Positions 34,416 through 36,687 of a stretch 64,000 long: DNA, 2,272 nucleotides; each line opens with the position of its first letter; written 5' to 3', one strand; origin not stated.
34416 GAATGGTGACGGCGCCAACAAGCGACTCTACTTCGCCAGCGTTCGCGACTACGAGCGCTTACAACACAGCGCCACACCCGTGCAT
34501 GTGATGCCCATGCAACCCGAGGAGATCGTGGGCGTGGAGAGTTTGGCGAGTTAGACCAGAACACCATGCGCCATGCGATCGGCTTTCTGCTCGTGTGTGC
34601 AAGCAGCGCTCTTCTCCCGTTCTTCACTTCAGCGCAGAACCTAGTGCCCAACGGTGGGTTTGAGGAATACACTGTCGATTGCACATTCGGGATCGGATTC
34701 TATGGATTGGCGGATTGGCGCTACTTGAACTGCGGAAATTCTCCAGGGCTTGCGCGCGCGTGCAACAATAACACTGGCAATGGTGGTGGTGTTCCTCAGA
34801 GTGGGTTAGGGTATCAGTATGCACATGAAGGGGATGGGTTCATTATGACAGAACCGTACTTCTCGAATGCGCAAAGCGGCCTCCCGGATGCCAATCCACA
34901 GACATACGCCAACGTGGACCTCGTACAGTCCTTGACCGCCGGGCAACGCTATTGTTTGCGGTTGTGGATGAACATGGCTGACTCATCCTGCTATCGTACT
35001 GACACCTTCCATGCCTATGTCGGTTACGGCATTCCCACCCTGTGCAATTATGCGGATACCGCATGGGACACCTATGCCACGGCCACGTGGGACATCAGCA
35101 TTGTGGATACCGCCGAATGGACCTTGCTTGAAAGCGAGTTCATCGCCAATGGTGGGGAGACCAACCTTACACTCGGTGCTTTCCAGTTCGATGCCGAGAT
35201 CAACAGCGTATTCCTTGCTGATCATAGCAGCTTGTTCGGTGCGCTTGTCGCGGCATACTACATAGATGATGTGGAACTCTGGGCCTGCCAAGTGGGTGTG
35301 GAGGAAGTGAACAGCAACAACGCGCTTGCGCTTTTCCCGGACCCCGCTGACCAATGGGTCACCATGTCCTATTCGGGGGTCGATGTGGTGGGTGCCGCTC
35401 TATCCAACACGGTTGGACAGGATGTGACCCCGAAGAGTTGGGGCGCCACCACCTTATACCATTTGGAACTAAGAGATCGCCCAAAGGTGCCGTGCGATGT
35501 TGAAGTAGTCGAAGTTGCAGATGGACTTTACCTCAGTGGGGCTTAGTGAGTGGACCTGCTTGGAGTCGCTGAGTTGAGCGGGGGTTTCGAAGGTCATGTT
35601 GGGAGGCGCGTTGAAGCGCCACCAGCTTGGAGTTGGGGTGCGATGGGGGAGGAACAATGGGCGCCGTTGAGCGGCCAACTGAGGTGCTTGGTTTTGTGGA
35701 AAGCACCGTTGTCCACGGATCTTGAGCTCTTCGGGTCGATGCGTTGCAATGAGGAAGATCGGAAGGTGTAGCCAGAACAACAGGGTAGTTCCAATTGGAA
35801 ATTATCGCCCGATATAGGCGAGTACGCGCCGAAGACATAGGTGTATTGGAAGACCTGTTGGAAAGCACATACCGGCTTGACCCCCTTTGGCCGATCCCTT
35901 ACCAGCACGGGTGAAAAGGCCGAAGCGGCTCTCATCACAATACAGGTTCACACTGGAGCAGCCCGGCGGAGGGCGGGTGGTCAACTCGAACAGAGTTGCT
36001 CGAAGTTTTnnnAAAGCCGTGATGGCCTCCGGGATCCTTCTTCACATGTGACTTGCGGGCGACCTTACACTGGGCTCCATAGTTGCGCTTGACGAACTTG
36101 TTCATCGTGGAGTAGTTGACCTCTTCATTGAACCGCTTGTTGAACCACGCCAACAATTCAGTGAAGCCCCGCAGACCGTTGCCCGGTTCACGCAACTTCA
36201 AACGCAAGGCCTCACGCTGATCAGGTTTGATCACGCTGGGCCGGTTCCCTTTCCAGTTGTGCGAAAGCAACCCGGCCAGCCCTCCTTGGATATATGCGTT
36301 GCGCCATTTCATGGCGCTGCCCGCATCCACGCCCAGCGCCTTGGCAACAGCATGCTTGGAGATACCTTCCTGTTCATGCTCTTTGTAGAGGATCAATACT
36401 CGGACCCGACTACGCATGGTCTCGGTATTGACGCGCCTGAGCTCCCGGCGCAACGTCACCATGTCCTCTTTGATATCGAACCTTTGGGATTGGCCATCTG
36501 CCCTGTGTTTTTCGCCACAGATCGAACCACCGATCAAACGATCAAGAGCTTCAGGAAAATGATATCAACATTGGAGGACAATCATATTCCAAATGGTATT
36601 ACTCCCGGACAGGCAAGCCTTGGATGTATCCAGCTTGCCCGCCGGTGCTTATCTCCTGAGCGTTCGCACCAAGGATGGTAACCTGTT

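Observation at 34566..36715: IS630-like element inserted in the T9SS C-terminal sorting domain of a secreted-protein gene; excision restores the reading frame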

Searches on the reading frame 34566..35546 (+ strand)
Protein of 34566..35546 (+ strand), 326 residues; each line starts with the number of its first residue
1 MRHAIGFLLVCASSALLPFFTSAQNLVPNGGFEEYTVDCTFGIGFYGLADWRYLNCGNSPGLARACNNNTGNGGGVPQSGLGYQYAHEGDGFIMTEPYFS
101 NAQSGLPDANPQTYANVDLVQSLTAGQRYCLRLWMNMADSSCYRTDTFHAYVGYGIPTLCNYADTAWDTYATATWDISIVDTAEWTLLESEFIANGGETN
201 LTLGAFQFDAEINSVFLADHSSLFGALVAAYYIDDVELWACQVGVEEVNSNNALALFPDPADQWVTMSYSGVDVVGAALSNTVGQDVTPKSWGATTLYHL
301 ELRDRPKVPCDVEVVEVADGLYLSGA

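Call 8: search_protein_families(library=ncbifam, proteins=[window:34566-35543:+], max_evalue=1)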
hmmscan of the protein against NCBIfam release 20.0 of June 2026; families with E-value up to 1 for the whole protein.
seq(326 aa): 1 family
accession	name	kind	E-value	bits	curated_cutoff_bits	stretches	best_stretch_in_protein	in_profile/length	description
NF048003.1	GTA_spike_fiber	domain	0.018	15.6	36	1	109-243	50-161/182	phage head spike fiber domain-containing protein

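Call 28: find_encoding_contigs(protein=window:34566-35546:+, flank=3000, max_places=3)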
Protein window:34566-35546:+ (326 aa): no gene with exactly this product is on record in the collection.

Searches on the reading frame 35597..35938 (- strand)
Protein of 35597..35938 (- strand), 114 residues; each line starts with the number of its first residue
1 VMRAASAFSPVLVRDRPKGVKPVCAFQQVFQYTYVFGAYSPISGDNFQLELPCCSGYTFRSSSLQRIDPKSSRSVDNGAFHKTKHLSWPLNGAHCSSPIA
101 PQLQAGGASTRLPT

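Call 7: search_protein_families(library=pfam, proteins=[window:35597-35938:-], max_evalue=1)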
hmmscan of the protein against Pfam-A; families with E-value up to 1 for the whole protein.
seq(114 aa): 0 families

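Call 8: search_protein_families(library=ncbifam, proteins=[window:35597-35938:-], max_evalue=1)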
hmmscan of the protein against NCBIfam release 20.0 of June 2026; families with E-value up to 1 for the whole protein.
seq(114 aa): 0 families

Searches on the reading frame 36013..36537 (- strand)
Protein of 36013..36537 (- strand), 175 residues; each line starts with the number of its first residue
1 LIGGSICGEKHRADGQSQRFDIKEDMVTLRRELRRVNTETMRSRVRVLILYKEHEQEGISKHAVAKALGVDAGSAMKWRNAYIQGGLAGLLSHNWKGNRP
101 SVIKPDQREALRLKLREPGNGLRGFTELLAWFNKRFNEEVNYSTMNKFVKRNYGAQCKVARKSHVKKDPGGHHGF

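Call 7: search_protein_families(library=pfam, proteins=[window:36013-36537:-], max_evalue=1)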
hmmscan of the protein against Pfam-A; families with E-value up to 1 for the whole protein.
seq(175 aa): 7 families
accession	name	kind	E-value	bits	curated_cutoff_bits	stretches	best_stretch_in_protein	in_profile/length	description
PF13565.12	HTH_32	-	5.2e-08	33.8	33.7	1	76-147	3-71/73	Homeodomain-like domain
PF13384.12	HTH_23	-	5.3e-08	32.9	24.6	1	42-91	3-50/50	Homeodomain-like domain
PF13551.12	HTH_29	-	3.5e-07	30.7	28.1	1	54-108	11-63/64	Winged helix-turn helix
PF13518.12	HTH_28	-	0.00024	21.6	25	1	44-92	2-46/52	Helix-turn-helix domain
PF18107.7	HTH_ABP1_N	-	0.0077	16.3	22.5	1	103-146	5-47/61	Fission yeast centromere protein N-terminal domain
PF21694.2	DNA_pol3_delta_C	-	0.17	12.3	27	1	17-72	17-71/121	DNA polymerase III delta subunit, C-terminal domain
PF14549.12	P22_Cro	-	0.33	11.2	30.2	1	61-79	12-30/60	DNA-binding transcriptional regulator Cro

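Call 8: search_protein_families(library=ncbifam, proteins=[window:36013-36537:-], max_evalue=1)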
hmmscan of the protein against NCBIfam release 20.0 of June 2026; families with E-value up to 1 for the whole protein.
seq(175 aa): 3 families
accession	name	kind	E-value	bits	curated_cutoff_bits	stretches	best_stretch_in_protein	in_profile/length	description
NF033545.0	transpos_IS630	equivalog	3.5e-15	56.2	100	1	46-169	4-124/299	IS630 family transposase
NF033577.2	transpos_IS481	equivalog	0.0001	21.9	224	1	51-152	6-105/284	IS481 family transposase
NF033594.2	transpos_ISNCY_2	equivalog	0.05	12.8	250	1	53-166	5-117/368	ISNCY family transposase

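Call 9: find_homologous_proteins(query=window:36013-36462:-)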
Query seq(150 aa) (150 aa): 34 proteins with E <= 0.001 among 91 candidates.
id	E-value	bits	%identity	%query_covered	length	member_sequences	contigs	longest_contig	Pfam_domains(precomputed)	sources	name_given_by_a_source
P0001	1.7e-85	302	91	100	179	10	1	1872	PF13384.13,PF13551.13,PF13592.13,PF13565.13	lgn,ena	-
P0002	5.4e-83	294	89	99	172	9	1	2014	PF13384.13,PF13551.13,PF13592.13,PF13565.13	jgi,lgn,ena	-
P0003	1.7e-79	283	85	99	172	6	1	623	PF13384.13,PF13551.13,PF13592.13,PF13565.13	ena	-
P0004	8.7e-79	280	87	100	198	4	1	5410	PF13384.13,PF13565.13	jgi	-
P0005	2.7e-78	279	85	100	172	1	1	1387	PF13384.13,PF13551.13,PF13592.13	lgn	-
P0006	1.5e-77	276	83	99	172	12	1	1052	PF13384.13,PF13551.13,PF13592.13,PF13565.13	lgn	-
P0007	6.5e-76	271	83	96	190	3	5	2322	PF13384.13,PF13551.13,PF13518.13,PF13592.13,PF13565.13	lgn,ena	-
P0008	5.2e-69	249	80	95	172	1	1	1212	PF13384.13,PF13551.13,PF13565.13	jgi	jgi:transposase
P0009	4.1e-66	239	86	83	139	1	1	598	PF13384.13,PF13551.13,PF13565.13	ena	-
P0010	8.7e-65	235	76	95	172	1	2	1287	PF13384.13,PF13551.13,PF13518.13,PF13565.13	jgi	jgi:transposase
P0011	1.5e-62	228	75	89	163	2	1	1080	PF13384.13,PF13551.13,PF13518.13,PF13565.13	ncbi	-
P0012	1.6e-61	224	71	100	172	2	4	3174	PF13384.13,PF13551.13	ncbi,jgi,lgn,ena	-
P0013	3.9e-60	220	70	96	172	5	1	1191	PF13384.13,PF13551.13,PF13518.13,PF13565.13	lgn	-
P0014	6.8e-59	216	65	100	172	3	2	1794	PF13384.13,PF13551.13,PF13518.13,PF13592.13,PF13565.13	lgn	-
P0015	7.4e-57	209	65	100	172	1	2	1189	PF13592.13,PF13565.13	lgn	-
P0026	8.0e-49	183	90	62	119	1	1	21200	PF13565.13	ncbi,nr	ncbi:MAG: helix-turn-helix domain-containing protein [Flavobacteriales bacterium]|nr:helix-turn-heli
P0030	8.9e-39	151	96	51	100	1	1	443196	PF13384.13,PF13551.13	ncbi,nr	ncbi:MAG: helix-turn-helix domain-containing protein [Flavobacteriales bacterium]|nr:helix-turn-heli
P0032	2.5e-37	146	99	45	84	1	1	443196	-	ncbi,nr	ncbi:MAG: hypothetical protein IPP83_02185 [Flavobacteriales bacterium]|nr:hypothetical protein [Fla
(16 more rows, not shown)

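Call 12: find_encoding_contigs(protein=P0002, flank=2500, max_places=4)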
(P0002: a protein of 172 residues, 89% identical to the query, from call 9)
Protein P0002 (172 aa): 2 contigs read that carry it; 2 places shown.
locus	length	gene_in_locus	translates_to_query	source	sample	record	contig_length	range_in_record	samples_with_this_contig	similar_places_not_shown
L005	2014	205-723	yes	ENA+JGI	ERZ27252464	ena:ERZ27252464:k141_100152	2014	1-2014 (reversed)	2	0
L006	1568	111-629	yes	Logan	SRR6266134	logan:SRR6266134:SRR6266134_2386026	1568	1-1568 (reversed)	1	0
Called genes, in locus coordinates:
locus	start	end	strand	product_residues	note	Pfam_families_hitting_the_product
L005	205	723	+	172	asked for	PF13384:HTH_23, PF13551:HTH_29, PF13565:HTH_32 (weak), PF13592:HTH_33 (weak)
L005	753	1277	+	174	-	PF13358:DDE_3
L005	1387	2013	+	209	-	?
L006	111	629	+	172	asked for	PF13384:HTH_23, PF13551:HTH_29, PF13565:HTH_32 (weak), PF13592:HTH_33 (weak)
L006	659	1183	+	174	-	PF13358:DDE_3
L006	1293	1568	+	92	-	?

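Call 13: find_encoding_contigs(protein=P0004, flank=3000, max_places=4)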
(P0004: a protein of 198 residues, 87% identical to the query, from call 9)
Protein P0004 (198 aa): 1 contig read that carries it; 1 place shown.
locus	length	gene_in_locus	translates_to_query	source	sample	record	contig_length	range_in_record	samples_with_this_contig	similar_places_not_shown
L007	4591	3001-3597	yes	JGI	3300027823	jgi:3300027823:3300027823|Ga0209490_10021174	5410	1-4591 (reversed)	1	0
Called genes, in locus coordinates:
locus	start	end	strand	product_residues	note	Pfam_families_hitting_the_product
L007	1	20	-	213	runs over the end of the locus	-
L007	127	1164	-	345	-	-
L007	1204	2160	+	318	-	-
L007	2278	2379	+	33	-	-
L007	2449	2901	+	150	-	-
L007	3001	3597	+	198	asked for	PF13565:HTH_32 (faint), PF13384:HTH_23 (weak)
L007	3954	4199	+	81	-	-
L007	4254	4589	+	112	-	?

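Call 17: find_encoding_contigs(protein=P0032, flank=3000, max_places=3)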
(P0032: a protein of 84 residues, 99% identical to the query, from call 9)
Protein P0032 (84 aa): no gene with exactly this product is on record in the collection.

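Call 18: find_related_loci(query=window:36031-36462:-, collection=genome_contigs, flank=2500)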
Query seq(144 aa) (144 aa) in genome_contigs; peptide patterns used: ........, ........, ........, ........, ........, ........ (x = any residue, [..] = any of these).
121 stretches matched a pattern; 4 encode a relative of the query (tblastn E <= 1e-3); 4 distinct loci.
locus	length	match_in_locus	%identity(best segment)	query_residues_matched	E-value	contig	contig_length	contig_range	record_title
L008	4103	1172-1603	100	1-144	1e-97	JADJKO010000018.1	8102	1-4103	MAG: Flavobacteriales bacterium isolate EsbE_18-Q3-R3-47_BATAC.451 tig00135780-10-87100, whole genome shotgun sequence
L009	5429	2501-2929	63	1-143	2e-60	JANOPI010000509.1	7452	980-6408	MAG: Flavobacteriales bacterium isolate VAR_4_metabat_71 VAR_4_k141_719418, whole genome shotgun sequence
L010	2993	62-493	59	1-144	5e-56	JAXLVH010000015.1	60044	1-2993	MAG: Flavobacteriales bacterium isolate STL-BAC51 C2.61.fa-15, whole genome shotgun sequence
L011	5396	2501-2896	61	13-144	2e-53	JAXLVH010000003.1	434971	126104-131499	MAG: Flavobacteriales bacterium isolate STL-BAC51 C2.61.fa-3, whole genome shotgun sequence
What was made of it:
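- Tried and rejected: The window's own genome is evidently not the species representative in that collection (call 18).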

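Call 66: find_encoding_contigs(protein=P0030, flank=2500, max_places=3)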
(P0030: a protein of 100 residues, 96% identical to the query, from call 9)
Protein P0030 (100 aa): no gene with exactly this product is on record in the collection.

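Call 67: find_encoding_contigs(protein=P0026, flank=2500, max_places=3)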
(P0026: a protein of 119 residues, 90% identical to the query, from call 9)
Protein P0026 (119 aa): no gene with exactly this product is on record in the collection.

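Call 68: list_cluster_members(proteins=[P0030, P0032, P0026, P0035])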
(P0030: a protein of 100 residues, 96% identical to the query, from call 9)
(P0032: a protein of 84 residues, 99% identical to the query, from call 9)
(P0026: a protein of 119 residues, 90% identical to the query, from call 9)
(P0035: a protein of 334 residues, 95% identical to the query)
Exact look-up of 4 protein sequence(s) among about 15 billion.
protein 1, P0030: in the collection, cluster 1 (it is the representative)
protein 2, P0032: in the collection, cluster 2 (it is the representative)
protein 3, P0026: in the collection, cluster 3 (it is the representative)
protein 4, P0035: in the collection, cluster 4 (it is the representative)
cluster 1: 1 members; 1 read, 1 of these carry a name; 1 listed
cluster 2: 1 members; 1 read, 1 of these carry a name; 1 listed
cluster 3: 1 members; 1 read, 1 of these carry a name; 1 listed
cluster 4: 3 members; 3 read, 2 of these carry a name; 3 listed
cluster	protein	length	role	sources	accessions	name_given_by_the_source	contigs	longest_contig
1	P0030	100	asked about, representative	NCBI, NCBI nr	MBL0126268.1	MAG: helix-turn-helix domain-containing protein [Flavobacteriales bacterium] | helix-turn-helix domain-containing protein [Flavobacteriales bacterium]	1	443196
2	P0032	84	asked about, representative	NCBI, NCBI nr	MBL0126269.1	MAG: hypothetical protein IPP83_02185 [Flavobacteriales bacterium] | hypothetical protein [Flavobacteriales bacterium]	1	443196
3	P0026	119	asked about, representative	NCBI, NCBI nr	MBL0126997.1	MAG: helix-turn-helix domain-containing protein [Flavobacteriales bacterium] | helix-turn-helix domain-containing protein [Flavobacteriales bacterium]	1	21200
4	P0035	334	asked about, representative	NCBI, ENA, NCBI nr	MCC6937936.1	MAG: T9SS type A sorting domain-containing protein [Flavobacteriales bacterium] | T9SS type A sorting domain-containing protein [Flavobacteriales bacterium]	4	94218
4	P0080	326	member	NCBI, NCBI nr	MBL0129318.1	MAG: hypothetical protein IPP83_18140 [Flavobacteriales bacterium] | hypothetical protein [Flavobacteriales bacterium]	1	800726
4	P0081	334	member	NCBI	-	-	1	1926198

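Call 70: find_encoding_contigs(protein=P0080, flank=3000, max_places=2)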
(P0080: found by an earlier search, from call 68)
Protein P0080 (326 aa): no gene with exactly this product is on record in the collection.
